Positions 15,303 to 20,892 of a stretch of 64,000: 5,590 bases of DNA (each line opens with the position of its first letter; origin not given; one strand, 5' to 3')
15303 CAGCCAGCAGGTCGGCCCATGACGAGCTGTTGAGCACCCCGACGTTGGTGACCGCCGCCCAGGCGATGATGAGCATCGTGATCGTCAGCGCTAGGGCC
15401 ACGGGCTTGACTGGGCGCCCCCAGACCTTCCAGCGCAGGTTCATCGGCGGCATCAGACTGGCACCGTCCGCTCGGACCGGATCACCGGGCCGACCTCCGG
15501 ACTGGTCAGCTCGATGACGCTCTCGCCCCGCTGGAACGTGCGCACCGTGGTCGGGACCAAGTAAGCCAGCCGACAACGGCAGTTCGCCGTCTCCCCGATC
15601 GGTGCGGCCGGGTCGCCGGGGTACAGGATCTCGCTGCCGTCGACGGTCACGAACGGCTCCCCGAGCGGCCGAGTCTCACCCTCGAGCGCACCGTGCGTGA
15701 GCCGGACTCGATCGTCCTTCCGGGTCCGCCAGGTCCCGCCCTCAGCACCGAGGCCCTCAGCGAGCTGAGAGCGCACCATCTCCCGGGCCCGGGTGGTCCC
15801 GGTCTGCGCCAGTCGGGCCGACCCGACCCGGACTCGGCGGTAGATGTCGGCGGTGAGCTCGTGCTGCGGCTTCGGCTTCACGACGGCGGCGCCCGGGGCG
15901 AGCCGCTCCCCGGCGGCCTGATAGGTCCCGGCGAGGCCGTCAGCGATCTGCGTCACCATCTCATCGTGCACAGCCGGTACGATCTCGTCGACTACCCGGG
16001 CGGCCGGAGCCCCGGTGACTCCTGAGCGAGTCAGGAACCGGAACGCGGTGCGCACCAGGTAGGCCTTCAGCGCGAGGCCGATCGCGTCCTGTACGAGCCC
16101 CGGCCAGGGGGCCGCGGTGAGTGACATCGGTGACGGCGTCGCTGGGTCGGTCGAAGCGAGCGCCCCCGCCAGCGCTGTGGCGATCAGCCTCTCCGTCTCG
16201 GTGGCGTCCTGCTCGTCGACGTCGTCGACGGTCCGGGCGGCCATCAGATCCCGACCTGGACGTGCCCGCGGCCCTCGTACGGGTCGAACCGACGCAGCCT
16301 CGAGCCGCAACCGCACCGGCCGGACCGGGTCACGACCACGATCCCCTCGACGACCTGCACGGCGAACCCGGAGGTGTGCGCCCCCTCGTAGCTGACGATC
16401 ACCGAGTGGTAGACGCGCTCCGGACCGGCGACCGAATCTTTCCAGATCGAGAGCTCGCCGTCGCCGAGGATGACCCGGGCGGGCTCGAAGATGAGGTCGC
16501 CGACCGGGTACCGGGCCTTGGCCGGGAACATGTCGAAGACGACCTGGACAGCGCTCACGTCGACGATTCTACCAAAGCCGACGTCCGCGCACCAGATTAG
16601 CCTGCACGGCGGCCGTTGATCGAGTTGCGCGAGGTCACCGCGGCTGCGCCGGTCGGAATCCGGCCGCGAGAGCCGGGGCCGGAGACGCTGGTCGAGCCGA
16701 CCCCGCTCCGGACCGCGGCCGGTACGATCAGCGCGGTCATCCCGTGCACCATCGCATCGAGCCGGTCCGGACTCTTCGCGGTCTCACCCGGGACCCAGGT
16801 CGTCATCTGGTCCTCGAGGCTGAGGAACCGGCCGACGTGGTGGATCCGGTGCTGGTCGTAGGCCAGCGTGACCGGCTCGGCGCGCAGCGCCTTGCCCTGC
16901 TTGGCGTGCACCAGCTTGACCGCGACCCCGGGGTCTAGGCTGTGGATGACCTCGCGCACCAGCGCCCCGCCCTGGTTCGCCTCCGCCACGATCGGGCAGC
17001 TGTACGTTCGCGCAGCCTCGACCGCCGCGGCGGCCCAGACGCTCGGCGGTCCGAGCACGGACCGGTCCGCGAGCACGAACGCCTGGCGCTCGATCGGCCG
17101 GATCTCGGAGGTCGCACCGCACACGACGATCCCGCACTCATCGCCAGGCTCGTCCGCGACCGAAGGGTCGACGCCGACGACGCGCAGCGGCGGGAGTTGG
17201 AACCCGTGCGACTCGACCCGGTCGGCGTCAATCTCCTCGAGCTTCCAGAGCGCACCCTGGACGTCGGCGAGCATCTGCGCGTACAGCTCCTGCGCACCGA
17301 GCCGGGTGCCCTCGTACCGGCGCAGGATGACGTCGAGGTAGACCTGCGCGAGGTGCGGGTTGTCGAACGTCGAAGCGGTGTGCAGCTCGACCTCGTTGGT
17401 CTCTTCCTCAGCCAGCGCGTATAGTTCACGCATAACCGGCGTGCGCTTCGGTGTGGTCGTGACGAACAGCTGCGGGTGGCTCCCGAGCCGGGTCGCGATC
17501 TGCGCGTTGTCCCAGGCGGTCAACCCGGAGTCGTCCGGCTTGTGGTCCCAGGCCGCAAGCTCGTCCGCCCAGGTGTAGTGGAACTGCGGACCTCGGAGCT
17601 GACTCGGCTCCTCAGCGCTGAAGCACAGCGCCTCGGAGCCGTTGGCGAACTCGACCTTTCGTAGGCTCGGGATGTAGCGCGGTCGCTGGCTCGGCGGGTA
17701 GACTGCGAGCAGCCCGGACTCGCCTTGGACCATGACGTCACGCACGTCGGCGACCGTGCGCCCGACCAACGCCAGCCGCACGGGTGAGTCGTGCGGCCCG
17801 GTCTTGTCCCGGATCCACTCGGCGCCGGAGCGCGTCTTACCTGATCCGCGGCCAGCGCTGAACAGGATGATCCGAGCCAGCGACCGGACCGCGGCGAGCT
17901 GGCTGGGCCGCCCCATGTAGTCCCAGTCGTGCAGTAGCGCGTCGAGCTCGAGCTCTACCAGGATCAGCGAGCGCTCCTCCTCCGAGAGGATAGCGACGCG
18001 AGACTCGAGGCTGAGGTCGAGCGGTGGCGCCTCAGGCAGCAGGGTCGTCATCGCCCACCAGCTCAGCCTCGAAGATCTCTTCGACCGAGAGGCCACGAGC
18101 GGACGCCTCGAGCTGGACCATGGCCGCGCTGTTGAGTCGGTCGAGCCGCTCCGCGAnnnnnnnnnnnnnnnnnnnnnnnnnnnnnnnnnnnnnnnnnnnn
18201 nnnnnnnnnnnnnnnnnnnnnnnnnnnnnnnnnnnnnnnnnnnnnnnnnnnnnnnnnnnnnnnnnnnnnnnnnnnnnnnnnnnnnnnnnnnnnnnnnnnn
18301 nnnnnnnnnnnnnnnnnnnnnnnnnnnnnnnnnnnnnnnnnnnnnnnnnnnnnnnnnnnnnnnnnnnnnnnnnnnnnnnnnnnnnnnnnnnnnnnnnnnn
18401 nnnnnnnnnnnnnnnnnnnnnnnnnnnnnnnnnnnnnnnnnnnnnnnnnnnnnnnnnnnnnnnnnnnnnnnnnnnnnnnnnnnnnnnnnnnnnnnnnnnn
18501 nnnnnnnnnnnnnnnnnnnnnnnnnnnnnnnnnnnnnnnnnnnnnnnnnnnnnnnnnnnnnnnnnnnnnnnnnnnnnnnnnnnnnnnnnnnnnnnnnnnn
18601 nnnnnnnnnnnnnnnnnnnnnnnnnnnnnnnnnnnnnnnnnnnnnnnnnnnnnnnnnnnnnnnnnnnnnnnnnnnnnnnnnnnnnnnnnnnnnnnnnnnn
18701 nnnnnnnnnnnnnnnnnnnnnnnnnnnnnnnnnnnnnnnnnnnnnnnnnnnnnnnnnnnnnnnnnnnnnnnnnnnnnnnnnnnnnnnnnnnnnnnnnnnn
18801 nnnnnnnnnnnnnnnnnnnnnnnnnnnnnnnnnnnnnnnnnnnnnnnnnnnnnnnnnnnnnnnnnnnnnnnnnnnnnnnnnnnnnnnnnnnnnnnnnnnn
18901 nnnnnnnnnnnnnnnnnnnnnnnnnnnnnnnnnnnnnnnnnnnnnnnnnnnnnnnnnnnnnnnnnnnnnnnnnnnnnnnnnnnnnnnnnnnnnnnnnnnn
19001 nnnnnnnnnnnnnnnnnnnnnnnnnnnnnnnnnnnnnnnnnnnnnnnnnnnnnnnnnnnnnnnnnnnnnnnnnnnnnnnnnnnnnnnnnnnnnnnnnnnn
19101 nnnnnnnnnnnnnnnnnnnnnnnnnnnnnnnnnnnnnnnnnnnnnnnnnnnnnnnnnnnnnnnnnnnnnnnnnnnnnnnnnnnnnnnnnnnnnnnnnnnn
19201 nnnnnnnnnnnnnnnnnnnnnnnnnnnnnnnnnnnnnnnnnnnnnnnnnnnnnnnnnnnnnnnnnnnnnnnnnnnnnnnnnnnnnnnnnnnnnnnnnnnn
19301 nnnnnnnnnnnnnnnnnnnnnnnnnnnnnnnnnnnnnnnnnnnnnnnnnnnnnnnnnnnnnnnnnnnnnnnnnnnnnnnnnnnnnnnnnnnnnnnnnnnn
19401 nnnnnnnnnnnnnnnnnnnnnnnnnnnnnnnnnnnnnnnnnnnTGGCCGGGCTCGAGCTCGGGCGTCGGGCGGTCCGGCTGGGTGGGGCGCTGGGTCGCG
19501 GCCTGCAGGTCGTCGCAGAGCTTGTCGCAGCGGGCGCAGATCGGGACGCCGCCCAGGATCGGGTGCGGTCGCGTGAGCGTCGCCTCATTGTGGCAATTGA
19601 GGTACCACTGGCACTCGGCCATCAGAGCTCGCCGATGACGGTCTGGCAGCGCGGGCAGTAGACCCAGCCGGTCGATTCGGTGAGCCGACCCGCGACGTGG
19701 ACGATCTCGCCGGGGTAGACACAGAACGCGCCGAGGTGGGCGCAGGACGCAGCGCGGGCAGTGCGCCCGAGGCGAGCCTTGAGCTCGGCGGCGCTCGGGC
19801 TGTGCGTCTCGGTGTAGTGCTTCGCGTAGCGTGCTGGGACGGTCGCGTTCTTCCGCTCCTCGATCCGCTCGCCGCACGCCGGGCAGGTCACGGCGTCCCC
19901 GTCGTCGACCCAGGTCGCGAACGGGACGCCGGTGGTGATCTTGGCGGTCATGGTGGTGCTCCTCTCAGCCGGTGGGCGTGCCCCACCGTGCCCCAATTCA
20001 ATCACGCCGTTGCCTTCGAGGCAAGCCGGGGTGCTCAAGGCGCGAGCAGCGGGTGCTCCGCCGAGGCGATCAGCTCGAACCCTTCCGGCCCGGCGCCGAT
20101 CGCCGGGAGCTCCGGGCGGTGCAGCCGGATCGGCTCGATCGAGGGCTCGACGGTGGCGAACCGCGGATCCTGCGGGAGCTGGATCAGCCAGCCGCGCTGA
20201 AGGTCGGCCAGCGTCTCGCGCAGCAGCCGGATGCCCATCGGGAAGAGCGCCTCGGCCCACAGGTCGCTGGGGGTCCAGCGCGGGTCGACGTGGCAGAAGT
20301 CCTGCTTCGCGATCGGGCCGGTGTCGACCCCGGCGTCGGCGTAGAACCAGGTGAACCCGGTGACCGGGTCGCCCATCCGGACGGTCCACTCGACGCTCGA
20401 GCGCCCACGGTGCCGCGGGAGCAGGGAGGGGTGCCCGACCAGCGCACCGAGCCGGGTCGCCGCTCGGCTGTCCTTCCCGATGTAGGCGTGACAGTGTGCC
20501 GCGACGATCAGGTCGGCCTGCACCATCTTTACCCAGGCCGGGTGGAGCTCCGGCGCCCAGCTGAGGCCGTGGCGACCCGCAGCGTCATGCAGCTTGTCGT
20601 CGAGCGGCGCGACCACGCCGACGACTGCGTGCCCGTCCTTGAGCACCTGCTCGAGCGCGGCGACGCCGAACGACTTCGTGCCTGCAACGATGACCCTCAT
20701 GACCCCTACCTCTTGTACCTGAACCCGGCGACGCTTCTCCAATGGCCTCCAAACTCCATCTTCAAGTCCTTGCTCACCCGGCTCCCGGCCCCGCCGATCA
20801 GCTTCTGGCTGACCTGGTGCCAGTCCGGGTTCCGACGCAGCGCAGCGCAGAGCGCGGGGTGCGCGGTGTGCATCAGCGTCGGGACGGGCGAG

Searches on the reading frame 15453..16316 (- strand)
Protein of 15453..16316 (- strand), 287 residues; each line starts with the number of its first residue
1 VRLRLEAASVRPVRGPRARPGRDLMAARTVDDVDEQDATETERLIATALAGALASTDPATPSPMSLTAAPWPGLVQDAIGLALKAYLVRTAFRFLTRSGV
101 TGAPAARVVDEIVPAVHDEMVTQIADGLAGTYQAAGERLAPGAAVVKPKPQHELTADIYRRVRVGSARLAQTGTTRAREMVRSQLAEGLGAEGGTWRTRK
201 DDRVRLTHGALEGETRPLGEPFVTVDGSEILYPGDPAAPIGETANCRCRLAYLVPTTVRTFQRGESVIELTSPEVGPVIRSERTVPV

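Call 60: search_protein_families(library=pfam, proteins=[window:15453-16316:-], max_evalue=0.001)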
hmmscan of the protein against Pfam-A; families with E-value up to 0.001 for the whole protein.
window:15453-16316:- (287 aa): 1 family
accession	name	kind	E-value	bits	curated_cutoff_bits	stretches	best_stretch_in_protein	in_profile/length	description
PF04233.19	Phage_Mu_F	-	7.6e-05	23.9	29.6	1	170-250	40-111/112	Phage Mu protein F like protein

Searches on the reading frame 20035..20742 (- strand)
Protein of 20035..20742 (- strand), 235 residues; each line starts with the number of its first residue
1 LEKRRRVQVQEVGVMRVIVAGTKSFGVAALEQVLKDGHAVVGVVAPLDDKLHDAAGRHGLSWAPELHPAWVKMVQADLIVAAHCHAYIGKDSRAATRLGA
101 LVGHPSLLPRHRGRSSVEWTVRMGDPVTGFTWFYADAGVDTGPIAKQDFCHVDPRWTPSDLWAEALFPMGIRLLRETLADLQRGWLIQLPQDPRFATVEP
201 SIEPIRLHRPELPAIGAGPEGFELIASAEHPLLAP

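Call 13: search_protein_families(library=phrogs, proteins=[window:20035-20742:-], max_evalue=0.00001)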
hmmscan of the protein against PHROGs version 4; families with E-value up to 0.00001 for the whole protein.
window:20035-20742:- (235 aa): 1 family
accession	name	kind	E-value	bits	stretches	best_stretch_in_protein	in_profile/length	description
phrog_9240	-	moron, auxiliary metabolic gene and host takeover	5.2e-42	144.8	1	14-200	2-198/199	cyanobacterial phosphoribosylglycinamide formyltransferase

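Call 60: search_protein_families(library=pfam, proteins=[window:20035-20742:-], max_evalue=0.001)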
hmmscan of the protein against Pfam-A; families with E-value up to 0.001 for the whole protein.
window:20035-20742:- (235 aa): 1 family
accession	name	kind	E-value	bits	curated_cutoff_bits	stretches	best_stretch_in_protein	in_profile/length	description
PF00551.24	Formyl_trans_N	-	3.4e-21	76.2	26.1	1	71-162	75-166/181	Formyl transferase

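Call 88: search_protein_families(library=ncbifam, proteins=[window:20035-20742:-], max_evalue=0.01)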
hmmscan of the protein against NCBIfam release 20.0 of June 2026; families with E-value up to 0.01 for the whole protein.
window:20035-20742:- (235 aa): 6 families
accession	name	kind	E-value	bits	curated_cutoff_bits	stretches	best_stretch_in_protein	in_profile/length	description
TIGR00460.1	fmt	equivalog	4.5e-19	68.7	201.5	1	16-193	2-196/315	methionyl-tRNA formyltransferase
NF005414.0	PRK06988.1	equivalog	7.2e-13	48.2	316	1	69-192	71-193/311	formyltransferase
NF005998.1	PRK08125.1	equivalog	8.3e-11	41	777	1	15-197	1-196/649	bifunctional UDP-4-amino-4-deoxy-L-arabinose formyltransferase/UDP-glucuronic acid oxidase ArnA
TIGR00639.1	PurN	equivalog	1.9e-08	34.1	150.1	1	72-154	76-158/192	phosphoribosylglycinamide formyltransferase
NF004684.0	PRK06027.1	subfamily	0.0001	22.1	223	1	71-162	161-252/286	formyltetrahydrofolate deformylase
TIGR00655.1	PurU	equivalog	0.00036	20.2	285.95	1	71-161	156-246/280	formyltetrahydrofolate deformylase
